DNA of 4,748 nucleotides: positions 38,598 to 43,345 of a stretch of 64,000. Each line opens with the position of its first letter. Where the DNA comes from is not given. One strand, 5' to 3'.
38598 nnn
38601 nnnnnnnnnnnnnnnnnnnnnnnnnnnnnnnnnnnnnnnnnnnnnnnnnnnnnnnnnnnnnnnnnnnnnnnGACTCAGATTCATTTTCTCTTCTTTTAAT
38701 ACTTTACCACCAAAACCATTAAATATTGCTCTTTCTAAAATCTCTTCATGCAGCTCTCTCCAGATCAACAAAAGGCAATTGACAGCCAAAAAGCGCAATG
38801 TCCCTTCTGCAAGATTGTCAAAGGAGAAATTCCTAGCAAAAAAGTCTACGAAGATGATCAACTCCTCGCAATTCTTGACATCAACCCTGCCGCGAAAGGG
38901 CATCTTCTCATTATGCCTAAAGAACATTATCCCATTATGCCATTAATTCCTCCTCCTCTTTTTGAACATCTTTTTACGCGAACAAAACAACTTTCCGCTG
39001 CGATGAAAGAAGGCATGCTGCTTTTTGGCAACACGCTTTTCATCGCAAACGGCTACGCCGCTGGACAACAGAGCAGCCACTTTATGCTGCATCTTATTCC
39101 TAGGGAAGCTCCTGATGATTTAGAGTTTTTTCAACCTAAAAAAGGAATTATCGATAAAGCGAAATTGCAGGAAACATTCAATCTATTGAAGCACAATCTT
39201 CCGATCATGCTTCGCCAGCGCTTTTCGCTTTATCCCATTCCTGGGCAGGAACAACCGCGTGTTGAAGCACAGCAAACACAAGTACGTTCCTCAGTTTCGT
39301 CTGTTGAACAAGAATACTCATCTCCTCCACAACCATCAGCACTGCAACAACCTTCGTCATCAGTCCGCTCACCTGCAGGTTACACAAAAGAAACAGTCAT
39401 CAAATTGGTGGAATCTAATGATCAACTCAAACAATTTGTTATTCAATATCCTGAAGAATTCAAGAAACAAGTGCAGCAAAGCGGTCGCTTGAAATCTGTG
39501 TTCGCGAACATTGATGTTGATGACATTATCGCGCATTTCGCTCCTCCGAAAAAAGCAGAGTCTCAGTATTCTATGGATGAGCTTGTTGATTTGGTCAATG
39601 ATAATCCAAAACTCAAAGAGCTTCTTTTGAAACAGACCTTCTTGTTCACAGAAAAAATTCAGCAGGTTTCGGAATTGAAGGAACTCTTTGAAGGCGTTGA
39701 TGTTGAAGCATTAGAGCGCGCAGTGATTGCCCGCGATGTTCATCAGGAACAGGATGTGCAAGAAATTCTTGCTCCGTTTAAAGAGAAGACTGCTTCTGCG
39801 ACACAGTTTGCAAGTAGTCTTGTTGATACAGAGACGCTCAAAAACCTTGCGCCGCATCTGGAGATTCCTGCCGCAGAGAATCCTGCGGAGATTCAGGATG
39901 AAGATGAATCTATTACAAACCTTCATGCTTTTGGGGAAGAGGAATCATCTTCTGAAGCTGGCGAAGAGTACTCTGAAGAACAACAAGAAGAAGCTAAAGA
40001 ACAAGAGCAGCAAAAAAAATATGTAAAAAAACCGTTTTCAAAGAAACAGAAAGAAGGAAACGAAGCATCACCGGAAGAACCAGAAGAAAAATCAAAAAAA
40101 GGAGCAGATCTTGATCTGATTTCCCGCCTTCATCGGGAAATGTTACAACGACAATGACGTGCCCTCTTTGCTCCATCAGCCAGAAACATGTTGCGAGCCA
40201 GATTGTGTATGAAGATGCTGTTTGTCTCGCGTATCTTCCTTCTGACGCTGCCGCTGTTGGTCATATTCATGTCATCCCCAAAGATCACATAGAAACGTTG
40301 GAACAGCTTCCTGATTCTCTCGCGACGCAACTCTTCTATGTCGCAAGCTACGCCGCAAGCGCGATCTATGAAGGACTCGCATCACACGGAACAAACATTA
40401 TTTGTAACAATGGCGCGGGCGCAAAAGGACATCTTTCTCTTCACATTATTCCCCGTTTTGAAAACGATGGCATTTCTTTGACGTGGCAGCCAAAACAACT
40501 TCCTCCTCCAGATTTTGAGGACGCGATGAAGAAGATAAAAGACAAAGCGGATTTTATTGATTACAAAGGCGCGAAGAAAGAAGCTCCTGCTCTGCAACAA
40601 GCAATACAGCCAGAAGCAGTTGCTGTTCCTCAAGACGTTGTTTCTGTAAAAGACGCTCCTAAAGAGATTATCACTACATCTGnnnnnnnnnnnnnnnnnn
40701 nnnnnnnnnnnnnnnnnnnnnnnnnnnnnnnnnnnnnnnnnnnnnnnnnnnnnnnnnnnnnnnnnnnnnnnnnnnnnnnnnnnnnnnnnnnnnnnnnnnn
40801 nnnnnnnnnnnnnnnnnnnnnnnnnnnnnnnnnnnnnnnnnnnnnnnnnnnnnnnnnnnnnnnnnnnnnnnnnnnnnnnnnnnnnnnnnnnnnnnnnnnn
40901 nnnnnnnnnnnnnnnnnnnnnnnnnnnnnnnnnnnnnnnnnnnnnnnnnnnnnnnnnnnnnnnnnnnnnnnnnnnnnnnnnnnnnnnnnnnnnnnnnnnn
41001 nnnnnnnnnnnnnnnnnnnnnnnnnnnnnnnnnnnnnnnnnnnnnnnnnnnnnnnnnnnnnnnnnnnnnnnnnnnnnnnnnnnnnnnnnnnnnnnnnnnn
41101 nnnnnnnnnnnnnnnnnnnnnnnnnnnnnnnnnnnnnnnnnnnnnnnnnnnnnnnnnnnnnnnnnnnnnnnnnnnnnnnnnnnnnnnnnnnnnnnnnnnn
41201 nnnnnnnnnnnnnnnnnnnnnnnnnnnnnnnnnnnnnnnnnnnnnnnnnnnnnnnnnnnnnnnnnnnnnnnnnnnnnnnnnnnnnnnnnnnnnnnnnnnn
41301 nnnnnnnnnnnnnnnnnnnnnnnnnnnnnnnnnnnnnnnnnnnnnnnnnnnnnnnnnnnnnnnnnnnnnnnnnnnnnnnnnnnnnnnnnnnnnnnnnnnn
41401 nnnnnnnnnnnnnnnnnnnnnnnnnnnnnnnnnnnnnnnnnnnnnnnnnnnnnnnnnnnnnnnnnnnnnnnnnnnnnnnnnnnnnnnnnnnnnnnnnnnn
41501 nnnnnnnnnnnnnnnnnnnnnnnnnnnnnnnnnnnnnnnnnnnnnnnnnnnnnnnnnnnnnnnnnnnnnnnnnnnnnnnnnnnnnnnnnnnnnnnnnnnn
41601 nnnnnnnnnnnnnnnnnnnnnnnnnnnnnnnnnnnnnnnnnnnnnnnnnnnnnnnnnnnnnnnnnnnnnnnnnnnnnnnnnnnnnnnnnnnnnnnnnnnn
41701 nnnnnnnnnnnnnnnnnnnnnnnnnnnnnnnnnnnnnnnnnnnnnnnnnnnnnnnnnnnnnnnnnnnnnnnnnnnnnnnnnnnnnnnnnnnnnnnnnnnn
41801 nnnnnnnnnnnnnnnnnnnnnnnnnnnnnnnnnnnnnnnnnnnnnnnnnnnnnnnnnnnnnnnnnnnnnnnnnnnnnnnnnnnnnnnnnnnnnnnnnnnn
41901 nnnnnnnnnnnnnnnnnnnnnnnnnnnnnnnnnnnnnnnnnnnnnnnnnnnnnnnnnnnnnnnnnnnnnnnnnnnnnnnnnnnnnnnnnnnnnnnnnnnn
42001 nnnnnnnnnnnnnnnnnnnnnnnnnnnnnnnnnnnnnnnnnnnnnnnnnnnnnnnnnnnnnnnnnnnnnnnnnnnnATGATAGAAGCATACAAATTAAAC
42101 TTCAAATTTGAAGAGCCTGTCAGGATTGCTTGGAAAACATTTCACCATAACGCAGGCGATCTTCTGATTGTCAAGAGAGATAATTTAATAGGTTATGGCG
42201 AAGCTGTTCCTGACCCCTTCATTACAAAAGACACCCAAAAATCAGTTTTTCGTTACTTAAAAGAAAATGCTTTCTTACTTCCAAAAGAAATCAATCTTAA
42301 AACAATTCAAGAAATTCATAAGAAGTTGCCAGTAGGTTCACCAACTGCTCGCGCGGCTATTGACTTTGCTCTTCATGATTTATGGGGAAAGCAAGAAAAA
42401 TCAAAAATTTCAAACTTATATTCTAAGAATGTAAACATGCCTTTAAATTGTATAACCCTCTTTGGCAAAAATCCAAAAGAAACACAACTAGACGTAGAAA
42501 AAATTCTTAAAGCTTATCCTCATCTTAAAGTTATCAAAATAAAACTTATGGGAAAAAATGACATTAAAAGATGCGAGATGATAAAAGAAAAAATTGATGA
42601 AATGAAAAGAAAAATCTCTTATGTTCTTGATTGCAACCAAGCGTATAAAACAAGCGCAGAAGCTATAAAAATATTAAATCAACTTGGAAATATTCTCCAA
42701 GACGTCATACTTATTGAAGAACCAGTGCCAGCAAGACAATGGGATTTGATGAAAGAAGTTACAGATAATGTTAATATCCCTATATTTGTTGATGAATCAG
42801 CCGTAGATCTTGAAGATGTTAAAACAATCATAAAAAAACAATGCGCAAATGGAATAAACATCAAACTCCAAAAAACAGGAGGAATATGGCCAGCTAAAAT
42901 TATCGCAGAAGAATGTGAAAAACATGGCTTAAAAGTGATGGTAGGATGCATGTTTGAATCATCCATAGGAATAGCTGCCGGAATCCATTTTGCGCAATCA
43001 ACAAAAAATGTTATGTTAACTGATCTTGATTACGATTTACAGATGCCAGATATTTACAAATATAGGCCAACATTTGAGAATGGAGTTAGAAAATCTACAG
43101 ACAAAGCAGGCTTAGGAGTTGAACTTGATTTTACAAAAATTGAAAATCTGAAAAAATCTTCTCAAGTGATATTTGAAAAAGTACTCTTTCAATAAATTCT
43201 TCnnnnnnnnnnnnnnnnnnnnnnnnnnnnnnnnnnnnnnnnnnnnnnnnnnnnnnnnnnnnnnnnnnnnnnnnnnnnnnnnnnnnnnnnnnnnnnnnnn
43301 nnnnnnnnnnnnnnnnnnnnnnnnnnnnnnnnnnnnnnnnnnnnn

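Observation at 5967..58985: Five-copy intergenic hairpin element with compensatory stem changes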

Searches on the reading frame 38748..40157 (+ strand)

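Call 66: search_protein_families(library=pfam, proteins=[window:38748-40157:+], max_evalue=0.00001)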
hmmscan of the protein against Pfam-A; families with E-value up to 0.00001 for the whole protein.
window:38748-40157:+ (469 aa): 2 families
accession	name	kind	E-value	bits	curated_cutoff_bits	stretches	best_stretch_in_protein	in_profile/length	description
PF01230.28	HIT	-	3.4e-18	66.5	21.5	1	25-120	1-96/98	HIT domain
PF11969.13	DcpS_C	-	8.7e-12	46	24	1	17-118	1-101/114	Scavenger mRNA decapping enzyme C-term binding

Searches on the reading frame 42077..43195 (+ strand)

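Call 66: search_protein_families(library=pfam, proteins=[window:42077-43195:+], max_evalue=0.00001)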
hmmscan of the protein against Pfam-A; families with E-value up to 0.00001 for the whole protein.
window:42077-43195:+ (372 aa): 2 families
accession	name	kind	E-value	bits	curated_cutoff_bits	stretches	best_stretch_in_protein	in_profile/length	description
PF13378.12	MR_MLE_C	-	2.6e-38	132.4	29.4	1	150-351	15-216/219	Enolase C-terminal domain-like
PF02746.21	MR_MLE_N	-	1.5e-07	32.1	22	1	11-114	13-115/117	Mandelate racemase / muconate lactonizing enzyme, N-terminal domain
